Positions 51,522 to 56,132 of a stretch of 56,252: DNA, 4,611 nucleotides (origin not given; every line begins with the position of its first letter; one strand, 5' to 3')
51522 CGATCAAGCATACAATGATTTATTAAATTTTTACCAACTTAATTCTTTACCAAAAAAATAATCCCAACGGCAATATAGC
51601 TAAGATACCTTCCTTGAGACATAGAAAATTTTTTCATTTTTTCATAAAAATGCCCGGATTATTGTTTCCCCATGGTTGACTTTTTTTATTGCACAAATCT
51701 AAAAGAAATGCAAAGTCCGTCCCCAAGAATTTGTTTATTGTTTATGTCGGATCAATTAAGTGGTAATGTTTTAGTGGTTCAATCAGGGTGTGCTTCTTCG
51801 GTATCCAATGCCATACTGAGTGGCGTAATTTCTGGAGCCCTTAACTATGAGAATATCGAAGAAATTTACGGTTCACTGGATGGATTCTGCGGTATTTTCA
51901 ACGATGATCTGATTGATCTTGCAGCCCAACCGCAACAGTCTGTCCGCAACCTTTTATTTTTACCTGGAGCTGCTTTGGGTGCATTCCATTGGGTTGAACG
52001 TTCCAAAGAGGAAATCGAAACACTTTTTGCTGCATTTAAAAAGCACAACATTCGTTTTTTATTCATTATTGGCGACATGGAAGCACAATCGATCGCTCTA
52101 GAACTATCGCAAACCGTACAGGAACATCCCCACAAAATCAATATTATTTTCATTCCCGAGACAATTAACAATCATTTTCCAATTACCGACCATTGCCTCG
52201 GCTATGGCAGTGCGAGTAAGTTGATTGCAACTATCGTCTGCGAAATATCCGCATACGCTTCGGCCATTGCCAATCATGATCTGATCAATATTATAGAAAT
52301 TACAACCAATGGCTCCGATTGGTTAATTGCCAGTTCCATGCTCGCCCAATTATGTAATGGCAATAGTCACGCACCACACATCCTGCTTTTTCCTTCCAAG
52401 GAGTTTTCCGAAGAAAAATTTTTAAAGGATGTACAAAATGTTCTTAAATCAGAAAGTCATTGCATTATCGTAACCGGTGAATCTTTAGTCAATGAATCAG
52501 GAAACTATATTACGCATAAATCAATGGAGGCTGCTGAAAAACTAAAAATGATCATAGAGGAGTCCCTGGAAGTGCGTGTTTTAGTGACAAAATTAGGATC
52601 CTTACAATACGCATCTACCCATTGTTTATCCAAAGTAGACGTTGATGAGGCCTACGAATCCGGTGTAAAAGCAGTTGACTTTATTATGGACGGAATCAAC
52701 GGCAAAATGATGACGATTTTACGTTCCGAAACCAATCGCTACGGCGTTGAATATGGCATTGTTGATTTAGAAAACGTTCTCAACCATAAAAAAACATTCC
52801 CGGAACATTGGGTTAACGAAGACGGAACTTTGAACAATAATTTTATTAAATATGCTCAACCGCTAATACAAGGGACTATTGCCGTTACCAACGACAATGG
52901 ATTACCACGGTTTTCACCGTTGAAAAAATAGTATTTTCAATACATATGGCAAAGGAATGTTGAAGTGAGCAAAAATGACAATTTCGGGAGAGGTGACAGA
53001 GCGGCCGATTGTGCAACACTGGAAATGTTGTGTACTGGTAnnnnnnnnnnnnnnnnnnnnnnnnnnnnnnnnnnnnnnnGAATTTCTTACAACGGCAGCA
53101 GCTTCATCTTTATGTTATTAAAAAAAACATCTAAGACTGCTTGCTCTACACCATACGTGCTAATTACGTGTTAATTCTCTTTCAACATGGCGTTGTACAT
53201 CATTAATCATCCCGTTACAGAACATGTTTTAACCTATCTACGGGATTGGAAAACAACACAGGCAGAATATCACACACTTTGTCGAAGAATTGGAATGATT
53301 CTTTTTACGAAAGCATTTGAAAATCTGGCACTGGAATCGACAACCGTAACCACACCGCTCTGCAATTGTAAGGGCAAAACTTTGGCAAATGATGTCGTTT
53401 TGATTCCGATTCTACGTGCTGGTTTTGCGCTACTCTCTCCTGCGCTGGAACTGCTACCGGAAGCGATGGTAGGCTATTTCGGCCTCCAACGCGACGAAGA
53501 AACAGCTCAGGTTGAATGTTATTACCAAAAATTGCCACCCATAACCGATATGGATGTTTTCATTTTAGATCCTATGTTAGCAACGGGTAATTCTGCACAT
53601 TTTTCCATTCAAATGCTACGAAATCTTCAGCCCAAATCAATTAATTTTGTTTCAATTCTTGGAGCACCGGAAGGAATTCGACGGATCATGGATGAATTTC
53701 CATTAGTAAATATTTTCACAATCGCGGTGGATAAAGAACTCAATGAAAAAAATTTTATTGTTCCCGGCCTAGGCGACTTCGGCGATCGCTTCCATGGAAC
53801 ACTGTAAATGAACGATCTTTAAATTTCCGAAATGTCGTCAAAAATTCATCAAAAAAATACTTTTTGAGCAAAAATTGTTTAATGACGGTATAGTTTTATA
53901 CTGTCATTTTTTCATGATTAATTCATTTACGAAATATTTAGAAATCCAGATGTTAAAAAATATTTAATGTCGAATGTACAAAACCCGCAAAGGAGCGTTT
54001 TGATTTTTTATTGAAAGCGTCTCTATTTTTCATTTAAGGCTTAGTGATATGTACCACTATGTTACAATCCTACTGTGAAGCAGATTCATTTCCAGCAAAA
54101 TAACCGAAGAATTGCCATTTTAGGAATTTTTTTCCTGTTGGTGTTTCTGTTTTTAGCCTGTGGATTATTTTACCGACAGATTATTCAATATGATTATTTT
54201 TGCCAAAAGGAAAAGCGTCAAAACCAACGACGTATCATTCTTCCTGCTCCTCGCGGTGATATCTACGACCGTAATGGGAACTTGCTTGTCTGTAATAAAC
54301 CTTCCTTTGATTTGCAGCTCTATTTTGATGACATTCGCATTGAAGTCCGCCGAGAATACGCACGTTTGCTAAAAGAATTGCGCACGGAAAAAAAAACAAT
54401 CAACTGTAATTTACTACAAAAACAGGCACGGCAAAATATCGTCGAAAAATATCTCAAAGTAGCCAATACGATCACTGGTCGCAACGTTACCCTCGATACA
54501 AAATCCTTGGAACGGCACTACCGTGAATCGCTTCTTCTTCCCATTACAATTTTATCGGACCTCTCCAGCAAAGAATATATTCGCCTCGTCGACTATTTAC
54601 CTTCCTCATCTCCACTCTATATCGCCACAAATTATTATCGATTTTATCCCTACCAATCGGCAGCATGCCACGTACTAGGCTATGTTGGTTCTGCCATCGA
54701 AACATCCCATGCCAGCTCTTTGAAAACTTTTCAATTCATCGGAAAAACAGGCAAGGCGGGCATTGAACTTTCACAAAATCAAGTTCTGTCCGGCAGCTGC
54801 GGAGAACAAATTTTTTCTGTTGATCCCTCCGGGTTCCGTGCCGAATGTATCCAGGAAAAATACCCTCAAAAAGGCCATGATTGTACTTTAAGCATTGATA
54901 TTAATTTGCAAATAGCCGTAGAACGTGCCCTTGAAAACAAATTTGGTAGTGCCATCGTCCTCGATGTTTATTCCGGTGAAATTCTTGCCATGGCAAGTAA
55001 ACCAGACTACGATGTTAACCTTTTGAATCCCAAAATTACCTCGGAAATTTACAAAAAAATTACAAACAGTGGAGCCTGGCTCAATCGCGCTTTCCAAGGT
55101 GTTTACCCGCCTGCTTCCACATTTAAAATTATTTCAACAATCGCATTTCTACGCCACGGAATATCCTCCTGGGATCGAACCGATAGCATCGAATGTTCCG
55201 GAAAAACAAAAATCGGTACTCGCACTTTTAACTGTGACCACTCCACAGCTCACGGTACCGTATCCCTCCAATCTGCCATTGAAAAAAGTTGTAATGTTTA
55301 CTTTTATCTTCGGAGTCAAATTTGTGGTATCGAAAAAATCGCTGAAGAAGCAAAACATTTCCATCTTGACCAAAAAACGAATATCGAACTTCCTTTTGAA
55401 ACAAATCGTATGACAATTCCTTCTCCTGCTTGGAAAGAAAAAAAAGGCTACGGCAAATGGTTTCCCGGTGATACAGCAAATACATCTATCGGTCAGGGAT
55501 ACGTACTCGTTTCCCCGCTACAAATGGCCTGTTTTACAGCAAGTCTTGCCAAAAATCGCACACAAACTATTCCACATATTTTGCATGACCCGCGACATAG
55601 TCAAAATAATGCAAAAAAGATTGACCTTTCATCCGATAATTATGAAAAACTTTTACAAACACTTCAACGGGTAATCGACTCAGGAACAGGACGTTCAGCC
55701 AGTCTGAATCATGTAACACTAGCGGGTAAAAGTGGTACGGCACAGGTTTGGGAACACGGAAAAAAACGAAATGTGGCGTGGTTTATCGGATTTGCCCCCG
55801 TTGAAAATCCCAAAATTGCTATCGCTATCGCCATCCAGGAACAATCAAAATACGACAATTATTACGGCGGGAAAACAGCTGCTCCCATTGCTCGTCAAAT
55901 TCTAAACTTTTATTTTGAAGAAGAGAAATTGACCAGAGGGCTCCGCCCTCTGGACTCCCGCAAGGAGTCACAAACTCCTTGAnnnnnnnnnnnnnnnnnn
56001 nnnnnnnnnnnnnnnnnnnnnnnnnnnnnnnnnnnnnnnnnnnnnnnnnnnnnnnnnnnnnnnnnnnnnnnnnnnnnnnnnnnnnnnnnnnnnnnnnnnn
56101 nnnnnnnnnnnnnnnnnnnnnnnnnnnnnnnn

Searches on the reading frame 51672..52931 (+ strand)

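Call 46: search_protein_families(library=pfam, proteins=[window:51672-52931:+], max_evalue=0.00001)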
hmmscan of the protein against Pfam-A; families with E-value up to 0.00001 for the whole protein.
window:51672-52931:+ (419 aa): 1 family
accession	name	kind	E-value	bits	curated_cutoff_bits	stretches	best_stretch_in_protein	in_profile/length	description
PF00365.25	PFK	-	6.6e-38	131.1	30.9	1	32-338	1-277/277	Phosphofructokinase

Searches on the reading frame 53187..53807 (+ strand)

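Call 46: search_protein_families(library=pfam, proteins=[window:53187-53807:+], max_evalue=0.00001)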
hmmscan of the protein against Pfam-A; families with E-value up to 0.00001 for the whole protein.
window:53187-53807:+ (206 aa): 2 families
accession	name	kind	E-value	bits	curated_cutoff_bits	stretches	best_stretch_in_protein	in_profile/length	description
PF14681.12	UPRTase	-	4.3e-63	212.9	27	1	6-205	2-206/206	Uracil phosphoribosyltransferase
PF00156.33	Pribosyltran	-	4.7e-08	32.9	26.3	1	68-178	29-142/158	Phosphoribosyl transferase domain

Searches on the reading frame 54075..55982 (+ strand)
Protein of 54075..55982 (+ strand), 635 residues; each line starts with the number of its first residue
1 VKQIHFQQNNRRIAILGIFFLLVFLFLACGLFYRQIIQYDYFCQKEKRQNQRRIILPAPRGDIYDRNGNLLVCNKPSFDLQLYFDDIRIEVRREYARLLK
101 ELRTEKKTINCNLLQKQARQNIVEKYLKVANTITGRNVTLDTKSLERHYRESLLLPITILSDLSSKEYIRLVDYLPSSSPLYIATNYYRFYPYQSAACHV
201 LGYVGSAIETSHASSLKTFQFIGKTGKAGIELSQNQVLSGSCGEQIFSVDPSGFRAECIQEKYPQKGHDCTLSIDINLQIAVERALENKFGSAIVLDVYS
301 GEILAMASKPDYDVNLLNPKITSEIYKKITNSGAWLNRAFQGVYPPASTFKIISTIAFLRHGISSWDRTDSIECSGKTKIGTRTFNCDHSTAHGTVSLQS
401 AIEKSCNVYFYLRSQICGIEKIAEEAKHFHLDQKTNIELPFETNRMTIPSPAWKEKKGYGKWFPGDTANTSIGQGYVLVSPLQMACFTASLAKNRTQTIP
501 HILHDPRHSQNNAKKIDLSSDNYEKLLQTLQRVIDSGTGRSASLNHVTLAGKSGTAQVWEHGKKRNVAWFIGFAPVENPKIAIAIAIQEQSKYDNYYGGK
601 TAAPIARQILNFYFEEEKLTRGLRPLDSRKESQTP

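Call 10: search_protein_families(library=pfam, proteins=[window:54075-55982:+])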
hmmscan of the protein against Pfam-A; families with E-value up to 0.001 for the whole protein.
window:54075-55982:+ (635 aa): 2 families
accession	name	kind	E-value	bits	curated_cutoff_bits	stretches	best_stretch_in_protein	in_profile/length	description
PF00905.27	Transpeptidase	-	8.1e-61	206.3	22.1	1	291-610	1-298/299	Penicillin binding protein transpeptidase domain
PF03717.20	PBP_dimer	-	3.1e-24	86.8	24.4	1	56-253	2-173/180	Penicillin-binding Protein dimerisation domain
